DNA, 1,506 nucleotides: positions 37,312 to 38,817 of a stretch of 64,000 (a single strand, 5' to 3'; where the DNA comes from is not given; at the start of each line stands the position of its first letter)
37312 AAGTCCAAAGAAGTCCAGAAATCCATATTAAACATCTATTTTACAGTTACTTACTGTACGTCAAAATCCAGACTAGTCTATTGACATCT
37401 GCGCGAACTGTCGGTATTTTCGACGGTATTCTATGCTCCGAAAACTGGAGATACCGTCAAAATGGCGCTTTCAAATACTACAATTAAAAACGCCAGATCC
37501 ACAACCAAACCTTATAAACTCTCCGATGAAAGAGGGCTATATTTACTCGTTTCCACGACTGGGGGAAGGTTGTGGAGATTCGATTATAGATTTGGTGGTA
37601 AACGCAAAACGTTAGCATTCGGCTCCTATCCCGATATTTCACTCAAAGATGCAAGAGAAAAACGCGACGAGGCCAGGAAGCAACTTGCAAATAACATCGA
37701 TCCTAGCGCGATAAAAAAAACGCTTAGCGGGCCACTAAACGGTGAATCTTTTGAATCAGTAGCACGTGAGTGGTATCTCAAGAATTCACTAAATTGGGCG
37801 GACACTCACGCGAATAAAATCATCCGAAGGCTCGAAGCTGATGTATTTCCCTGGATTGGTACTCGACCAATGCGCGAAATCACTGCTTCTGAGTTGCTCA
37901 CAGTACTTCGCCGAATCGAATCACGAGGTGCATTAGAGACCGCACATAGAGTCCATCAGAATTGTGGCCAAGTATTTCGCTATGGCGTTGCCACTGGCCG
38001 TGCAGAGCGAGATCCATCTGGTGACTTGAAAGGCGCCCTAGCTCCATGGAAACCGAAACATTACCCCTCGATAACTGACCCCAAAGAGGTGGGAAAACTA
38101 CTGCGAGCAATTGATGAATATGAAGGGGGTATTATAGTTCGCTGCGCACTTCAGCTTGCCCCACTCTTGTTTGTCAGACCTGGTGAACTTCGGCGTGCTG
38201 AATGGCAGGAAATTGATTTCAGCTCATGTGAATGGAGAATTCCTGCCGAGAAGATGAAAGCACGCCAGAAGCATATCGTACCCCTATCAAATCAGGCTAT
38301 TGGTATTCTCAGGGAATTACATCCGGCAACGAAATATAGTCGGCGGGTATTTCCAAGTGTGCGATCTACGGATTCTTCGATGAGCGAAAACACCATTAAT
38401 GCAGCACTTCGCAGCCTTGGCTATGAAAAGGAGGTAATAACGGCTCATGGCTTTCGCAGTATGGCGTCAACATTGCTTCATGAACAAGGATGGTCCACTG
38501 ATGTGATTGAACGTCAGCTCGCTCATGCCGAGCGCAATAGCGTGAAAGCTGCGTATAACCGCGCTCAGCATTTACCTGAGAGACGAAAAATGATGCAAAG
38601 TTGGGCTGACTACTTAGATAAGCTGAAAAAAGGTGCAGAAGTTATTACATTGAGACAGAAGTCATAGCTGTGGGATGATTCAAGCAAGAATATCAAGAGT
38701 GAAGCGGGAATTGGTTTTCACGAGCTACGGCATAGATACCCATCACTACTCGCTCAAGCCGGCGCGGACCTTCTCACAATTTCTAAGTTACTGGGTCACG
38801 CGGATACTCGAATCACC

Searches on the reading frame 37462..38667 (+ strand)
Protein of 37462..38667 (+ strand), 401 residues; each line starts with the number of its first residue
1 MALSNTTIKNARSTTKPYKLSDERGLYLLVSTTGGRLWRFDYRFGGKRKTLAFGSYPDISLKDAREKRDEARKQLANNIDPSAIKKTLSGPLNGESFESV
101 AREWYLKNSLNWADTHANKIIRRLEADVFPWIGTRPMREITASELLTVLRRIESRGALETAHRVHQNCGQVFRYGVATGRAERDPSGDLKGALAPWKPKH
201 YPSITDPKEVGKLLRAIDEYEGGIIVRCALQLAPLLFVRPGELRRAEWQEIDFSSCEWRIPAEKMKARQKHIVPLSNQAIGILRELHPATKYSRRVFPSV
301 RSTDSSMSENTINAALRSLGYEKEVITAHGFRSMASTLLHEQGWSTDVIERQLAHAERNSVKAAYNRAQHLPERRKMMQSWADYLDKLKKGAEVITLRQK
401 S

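Call 23: search_protein_families(library=pfam, proteins=[window:37462-38667:+], max_evalue=0.001)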
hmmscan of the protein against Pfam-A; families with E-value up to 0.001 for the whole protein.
window:37462-38667:+ (401 aa): 3 families
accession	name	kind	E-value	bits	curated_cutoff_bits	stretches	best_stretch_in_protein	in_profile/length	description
PF22022.2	Phage_int_M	-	1.1e-38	131.7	27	1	97-192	1-96/96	Phage integrase central domain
PF13356.12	Arm-DNA-bind_3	-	8e-27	93.6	27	1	3-86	1-81/83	Arm DNA-binding domain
PF00589.27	Phage_integrase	-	3.1e-24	86.1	27.1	1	206-369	4-169/172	Phage integrase family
